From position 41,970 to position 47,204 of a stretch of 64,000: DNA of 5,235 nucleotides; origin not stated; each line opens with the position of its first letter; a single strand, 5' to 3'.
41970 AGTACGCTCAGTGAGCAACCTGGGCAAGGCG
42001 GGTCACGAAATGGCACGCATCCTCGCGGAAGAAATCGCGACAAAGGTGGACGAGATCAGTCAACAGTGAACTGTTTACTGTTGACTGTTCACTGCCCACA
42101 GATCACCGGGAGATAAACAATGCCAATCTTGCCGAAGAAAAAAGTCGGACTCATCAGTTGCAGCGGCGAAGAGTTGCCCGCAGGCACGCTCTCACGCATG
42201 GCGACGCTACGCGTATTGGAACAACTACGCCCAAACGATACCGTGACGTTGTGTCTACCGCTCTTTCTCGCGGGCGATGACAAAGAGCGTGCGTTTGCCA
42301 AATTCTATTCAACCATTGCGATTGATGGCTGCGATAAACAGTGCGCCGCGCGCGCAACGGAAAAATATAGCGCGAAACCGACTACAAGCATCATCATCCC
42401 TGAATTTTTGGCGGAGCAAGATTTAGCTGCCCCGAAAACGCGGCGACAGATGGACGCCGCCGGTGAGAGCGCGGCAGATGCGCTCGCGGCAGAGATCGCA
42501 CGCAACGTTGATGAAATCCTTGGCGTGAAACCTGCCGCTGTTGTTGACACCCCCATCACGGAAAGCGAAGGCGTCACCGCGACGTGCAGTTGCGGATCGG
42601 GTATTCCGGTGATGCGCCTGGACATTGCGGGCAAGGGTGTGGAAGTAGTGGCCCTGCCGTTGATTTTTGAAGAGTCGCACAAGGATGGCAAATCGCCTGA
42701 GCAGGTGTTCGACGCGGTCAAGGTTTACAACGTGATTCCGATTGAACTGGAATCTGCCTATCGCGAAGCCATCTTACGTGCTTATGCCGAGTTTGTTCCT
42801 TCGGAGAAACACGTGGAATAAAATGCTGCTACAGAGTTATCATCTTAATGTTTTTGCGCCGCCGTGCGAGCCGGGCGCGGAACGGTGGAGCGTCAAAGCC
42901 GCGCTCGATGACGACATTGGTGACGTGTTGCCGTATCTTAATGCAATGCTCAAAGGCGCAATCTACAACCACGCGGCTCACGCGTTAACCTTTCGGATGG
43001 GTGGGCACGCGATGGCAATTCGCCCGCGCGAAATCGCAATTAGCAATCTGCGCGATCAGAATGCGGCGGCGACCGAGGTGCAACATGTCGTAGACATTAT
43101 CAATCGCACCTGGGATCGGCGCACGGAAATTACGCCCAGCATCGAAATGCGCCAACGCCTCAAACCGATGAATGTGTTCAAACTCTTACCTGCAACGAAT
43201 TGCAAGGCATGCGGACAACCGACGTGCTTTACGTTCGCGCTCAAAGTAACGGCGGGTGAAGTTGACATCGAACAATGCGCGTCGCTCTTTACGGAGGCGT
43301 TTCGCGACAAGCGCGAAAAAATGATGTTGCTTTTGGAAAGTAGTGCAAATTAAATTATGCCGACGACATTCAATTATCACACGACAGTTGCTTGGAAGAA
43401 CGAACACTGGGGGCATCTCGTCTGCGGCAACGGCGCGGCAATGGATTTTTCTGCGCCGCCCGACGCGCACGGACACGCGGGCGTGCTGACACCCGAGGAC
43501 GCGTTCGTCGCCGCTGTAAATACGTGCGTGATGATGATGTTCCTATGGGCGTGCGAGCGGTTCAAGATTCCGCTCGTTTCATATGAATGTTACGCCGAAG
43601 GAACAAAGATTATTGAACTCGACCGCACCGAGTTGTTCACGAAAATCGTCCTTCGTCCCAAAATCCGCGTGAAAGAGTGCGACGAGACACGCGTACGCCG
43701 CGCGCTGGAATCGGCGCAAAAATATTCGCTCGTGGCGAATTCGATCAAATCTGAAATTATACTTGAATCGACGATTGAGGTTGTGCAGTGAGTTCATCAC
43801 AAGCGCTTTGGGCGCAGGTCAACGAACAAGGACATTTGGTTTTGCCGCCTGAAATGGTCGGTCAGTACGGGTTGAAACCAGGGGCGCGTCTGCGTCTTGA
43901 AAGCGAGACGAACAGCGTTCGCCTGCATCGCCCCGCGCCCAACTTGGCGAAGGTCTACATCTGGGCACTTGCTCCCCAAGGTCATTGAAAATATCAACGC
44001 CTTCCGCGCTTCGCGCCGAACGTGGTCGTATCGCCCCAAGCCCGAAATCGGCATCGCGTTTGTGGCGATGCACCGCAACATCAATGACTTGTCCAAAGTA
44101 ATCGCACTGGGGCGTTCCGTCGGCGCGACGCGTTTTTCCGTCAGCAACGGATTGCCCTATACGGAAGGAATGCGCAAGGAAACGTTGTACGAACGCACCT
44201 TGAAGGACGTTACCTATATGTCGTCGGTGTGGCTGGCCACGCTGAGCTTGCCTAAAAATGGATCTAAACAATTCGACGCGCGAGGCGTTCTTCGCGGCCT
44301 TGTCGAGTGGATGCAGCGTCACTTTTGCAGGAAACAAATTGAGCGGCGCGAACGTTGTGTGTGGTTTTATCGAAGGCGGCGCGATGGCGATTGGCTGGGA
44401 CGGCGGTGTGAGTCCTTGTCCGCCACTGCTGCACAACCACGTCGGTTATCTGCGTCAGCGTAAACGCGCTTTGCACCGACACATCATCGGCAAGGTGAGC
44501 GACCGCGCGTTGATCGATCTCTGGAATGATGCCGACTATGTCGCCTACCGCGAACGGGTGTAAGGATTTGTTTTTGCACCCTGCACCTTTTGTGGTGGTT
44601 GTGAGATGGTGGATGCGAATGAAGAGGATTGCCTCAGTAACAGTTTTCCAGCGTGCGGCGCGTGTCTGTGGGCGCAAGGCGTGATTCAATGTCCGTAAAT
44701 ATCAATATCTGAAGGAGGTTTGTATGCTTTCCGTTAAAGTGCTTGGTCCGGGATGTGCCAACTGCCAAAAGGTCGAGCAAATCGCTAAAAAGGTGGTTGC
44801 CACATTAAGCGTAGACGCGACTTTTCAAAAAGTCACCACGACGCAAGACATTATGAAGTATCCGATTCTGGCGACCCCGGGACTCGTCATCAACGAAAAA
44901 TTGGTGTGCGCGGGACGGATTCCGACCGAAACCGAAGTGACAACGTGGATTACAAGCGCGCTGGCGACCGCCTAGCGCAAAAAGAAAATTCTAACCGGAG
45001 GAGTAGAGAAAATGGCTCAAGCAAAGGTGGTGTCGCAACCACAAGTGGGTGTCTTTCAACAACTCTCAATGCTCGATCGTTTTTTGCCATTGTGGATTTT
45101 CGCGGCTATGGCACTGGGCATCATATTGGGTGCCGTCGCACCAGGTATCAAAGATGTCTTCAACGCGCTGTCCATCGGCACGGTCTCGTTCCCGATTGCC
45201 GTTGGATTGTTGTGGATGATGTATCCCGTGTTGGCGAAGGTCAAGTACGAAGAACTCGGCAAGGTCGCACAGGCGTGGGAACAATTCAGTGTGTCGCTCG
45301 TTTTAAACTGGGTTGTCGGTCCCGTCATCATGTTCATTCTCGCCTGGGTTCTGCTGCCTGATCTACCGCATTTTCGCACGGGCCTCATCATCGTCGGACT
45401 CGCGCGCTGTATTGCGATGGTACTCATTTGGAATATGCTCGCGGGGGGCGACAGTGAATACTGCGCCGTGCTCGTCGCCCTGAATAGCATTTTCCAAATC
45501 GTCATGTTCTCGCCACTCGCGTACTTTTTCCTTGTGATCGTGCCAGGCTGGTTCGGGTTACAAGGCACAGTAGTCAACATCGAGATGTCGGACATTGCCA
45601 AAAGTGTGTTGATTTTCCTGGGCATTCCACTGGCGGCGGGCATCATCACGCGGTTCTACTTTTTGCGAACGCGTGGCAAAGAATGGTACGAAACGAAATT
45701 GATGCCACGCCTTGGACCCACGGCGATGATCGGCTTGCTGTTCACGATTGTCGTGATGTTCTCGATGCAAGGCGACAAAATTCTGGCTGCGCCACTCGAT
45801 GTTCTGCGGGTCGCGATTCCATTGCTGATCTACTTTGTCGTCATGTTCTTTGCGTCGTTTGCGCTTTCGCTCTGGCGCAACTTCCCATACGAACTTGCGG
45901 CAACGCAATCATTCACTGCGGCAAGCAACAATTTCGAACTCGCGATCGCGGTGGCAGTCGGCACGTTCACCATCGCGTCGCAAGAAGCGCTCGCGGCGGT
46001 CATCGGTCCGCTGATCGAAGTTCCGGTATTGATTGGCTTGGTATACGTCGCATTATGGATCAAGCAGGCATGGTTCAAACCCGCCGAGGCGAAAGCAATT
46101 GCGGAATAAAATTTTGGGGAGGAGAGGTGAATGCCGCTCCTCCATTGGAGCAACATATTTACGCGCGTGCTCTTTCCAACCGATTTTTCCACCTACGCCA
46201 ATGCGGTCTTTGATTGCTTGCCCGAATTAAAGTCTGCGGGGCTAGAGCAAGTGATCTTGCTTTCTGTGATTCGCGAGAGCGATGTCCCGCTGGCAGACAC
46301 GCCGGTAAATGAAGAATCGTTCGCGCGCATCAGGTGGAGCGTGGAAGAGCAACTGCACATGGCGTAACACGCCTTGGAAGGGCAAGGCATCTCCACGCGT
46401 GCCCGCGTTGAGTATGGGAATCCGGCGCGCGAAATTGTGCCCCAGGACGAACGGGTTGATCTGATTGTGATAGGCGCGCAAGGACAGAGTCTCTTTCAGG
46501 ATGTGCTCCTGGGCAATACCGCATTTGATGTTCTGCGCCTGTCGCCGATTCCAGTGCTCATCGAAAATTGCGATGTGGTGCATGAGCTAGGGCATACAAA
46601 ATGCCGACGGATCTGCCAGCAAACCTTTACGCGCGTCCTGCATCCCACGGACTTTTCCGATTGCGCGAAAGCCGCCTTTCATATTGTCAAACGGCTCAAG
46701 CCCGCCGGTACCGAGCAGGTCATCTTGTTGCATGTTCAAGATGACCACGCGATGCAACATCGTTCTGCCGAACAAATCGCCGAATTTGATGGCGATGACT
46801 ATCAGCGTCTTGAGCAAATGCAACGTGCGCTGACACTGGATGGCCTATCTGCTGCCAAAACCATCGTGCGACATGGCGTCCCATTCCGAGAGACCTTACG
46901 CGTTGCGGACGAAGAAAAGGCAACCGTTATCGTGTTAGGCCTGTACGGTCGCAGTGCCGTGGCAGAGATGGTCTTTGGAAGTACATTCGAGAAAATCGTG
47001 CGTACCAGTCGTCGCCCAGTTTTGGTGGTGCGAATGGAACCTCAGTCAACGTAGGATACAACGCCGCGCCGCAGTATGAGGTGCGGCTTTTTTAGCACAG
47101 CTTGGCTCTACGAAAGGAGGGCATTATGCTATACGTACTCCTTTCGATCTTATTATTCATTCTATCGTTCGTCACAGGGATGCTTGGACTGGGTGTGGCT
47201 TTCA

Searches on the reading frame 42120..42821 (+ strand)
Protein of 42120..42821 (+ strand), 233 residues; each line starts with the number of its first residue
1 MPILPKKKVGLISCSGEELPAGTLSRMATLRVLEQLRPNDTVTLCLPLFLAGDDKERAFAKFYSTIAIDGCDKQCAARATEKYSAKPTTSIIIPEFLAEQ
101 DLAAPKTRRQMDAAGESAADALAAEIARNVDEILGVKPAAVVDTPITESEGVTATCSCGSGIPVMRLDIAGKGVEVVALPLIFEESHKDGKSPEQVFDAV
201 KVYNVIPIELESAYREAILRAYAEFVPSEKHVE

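Call 61: search_protein_families(library=pfam, proteins=[window:42120-42821:+], max_evalue=0.001)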
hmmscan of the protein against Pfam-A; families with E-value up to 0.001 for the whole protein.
window:42120-42821:+ (233 aa): 1 family
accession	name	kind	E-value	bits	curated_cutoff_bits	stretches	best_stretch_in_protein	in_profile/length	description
PF08859.16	DGC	-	4.8e-16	59.2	27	1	11-101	2-89/106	DGC domain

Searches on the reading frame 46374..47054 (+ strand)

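Call 61: search_protein_families(library=pfam, proteins=[window:46374-47054:+], max_evalue=0.001)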
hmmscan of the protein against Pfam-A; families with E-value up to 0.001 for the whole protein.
window:46374-47054:+ (226 aa): 1 family
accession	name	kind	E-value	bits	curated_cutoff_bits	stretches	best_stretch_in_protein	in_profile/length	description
PF00582.32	Usp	-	1.2e-36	126.8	24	2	85-220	2-141/141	Universal stress protein family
